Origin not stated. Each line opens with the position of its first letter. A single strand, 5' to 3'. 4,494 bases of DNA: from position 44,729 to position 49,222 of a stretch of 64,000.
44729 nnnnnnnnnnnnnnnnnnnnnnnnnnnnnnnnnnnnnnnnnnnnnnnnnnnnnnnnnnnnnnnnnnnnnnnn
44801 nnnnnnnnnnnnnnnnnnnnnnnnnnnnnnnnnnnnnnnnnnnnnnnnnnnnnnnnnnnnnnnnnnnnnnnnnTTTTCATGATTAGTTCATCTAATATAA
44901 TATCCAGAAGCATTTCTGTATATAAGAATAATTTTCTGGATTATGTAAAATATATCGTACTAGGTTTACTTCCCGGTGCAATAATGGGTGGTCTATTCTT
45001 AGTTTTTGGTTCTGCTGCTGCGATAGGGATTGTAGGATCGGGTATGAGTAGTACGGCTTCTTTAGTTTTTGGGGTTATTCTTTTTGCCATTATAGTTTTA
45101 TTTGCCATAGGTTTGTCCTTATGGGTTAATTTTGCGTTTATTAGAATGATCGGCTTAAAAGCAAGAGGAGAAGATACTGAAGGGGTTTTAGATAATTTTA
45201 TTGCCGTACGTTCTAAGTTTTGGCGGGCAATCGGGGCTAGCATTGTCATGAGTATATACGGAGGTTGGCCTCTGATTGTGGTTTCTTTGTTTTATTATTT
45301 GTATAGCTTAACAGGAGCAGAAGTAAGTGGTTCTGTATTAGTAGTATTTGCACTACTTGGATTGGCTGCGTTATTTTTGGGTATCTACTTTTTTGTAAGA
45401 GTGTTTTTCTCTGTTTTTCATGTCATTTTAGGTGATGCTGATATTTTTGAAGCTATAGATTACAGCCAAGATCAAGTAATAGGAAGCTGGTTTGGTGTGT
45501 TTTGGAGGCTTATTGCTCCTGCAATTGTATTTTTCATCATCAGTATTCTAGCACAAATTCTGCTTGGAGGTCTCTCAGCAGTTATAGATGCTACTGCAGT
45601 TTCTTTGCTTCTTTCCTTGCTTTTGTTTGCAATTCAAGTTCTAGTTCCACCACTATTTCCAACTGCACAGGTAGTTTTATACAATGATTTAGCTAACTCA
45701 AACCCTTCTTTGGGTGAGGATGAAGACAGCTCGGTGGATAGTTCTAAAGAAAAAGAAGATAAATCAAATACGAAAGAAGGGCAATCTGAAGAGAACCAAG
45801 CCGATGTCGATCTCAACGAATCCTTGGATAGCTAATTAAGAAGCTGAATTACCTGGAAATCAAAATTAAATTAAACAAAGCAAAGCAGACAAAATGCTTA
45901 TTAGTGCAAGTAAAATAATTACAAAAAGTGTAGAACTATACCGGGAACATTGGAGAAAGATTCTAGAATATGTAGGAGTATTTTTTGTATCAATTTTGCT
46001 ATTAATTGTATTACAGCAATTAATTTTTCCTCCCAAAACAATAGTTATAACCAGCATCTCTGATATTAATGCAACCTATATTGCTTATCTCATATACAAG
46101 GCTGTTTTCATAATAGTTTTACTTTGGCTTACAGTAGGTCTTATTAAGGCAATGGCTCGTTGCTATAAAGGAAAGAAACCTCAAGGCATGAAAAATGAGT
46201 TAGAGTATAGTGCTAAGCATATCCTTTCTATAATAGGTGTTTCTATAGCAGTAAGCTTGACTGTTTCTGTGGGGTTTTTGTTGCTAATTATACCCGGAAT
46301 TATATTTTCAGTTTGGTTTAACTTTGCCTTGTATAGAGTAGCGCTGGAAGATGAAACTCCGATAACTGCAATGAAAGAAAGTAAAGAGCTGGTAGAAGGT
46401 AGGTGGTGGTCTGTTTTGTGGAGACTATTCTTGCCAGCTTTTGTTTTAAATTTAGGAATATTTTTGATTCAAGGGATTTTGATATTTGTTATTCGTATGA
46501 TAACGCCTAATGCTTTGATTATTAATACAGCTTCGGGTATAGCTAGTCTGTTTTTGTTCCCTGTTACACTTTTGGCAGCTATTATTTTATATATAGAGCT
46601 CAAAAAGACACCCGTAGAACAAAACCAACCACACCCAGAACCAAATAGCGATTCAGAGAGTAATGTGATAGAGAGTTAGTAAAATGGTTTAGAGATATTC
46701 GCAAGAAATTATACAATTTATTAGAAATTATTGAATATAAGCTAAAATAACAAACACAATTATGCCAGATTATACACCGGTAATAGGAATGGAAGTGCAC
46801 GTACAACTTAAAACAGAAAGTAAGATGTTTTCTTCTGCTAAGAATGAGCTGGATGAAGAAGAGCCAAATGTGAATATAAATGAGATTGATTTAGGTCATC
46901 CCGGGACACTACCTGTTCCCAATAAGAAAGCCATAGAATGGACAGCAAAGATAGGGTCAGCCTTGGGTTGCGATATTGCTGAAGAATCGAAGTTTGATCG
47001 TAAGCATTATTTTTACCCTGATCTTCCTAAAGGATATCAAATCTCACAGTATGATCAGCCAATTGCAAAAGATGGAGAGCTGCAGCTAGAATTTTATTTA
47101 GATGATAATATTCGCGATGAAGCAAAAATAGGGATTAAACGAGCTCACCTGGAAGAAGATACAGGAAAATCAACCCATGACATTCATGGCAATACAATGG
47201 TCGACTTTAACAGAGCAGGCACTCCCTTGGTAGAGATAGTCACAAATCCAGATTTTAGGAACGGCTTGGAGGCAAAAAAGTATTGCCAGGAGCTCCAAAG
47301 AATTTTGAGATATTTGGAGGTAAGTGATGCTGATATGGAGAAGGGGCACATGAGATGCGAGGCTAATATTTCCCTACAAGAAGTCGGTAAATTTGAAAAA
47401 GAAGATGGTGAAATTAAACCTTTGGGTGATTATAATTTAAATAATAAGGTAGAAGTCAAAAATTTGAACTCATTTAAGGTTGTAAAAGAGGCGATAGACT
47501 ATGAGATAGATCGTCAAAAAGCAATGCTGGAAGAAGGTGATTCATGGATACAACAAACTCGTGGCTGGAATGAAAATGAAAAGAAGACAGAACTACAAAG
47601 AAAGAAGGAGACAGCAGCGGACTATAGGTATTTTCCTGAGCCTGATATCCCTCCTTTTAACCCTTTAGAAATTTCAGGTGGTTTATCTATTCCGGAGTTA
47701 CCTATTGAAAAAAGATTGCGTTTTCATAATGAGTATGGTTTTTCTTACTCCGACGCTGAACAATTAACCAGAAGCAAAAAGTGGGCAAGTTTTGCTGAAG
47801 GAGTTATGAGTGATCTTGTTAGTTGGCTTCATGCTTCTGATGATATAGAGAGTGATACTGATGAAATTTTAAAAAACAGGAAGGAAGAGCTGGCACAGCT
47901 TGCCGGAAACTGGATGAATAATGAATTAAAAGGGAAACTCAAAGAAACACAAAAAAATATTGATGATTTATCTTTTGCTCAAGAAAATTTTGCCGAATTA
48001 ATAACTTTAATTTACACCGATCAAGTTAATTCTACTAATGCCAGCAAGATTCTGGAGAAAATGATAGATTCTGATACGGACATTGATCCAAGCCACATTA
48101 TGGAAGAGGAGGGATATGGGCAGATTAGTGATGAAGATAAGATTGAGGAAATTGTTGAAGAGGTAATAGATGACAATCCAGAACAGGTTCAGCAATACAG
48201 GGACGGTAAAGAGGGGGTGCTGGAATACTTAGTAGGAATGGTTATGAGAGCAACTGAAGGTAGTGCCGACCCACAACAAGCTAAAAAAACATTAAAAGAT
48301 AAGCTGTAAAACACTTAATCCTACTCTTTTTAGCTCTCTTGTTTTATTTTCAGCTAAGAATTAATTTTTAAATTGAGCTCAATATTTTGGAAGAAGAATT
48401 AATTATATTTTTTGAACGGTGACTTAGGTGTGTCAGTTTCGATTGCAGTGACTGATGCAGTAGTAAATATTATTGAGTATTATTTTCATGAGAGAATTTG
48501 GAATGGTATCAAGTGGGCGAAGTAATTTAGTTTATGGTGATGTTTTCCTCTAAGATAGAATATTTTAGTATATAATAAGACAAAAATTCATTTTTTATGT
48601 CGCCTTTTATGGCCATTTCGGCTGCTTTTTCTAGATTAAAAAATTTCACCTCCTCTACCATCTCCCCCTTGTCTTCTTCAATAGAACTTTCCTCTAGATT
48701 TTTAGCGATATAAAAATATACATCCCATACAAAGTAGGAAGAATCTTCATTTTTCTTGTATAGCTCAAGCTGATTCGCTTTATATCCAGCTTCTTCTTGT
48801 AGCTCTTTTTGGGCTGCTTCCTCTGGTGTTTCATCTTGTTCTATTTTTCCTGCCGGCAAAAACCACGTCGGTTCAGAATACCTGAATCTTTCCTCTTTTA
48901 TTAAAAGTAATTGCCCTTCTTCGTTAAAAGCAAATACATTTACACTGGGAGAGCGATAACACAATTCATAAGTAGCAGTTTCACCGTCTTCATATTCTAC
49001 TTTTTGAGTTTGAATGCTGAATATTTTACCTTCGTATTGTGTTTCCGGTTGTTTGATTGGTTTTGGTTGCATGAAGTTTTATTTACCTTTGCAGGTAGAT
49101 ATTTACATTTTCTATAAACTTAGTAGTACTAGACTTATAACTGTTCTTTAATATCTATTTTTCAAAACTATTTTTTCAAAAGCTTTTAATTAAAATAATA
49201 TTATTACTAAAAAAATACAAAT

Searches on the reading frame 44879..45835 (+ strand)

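Call 31: search_protein_families(library=pfam, proteins=[window:44879-45835:+], max_evalue=0.00001)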
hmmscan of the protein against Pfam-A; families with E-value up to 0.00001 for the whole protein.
window:44879-45835:+ (318 aa): 1 family
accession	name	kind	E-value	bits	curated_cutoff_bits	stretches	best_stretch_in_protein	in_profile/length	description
PF10110.14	GPDPase_memb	-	1.5e-08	34.2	29.6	0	157-286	164-297/321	Membrane domain of glycerophosphoryl diester phosphodiesterase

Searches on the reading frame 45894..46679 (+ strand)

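Call 31: search_protein_families(library=pfam, proteins=[window:45894-46679:+], max_evalue=0.00001)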
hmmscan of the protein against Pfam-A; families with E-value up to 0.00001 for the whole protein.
window:45894-46679:+ (261 aa): 1 family
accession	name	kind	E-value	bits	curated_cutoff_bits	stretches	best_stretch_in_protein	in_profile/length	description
PF10110.14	GPDPase_memb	-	2.3e-06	27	29.6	0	125-249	165-296/321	Membrane domain of glycerophosphoryl diester phosphodiesterase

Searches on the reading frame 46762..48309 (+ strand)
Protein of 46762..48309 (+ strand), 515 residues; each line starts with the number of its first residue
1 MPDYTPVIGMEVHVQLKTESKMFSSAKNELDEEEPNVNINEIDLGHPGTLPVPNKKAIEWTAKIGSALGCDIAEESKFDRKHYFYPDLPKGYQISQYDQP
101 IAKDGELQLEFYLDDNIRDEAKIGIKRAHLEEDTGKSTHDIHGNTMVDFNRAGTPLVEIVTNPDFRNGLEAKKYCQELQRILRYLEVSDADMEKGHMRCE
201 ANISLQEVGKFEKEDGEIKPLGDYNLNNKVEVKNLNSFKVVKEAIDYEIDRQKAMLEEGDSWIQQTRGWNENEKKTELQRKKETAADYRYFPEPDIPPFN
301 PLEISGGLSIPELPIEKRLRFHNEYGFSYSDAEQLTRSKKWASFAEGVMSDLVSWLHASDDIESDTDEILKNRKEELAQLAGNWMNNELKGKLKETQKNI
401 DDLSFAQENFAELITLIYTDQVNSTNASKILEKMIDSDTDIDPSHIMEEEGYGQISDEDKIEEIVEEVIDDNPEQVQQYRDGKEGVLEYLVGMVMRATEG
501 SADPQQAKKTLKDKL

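Call 31: search_protein_families(library=pfam, proteins=[window:46762-48309:+], max_evalue=0.00001)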
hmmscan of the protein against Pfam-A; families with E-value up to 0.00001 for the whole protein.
window:46762-48309:+ (515 aa): 2 families
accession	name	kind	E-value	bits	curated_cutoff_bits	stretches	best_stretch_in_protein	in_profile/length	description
PF02934.20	GatB_N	-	8.2e-109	363.5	23.4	1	7-300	2-270/277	GatB/GatE catalytic domain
PF02637.23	GatB_Yqey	-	5.3e-41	140.4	27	1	368-515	5-148/148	GatB domain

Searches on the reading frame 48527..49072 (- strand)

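Call 33: search_protein_families(library=pfam, proteins=[window:48527-49072:-], max_evalue=0.00001)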
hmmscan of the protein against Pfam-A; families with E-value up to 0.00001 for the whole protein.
window:48527-49072:- (181 aa): 1 family
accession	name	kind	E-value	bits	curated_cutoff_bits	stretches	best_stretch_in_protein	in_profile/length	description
PF00293.34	NUDIX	-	1.3e-22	80.7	21.1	1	41-152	3-119/134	NUDIX domain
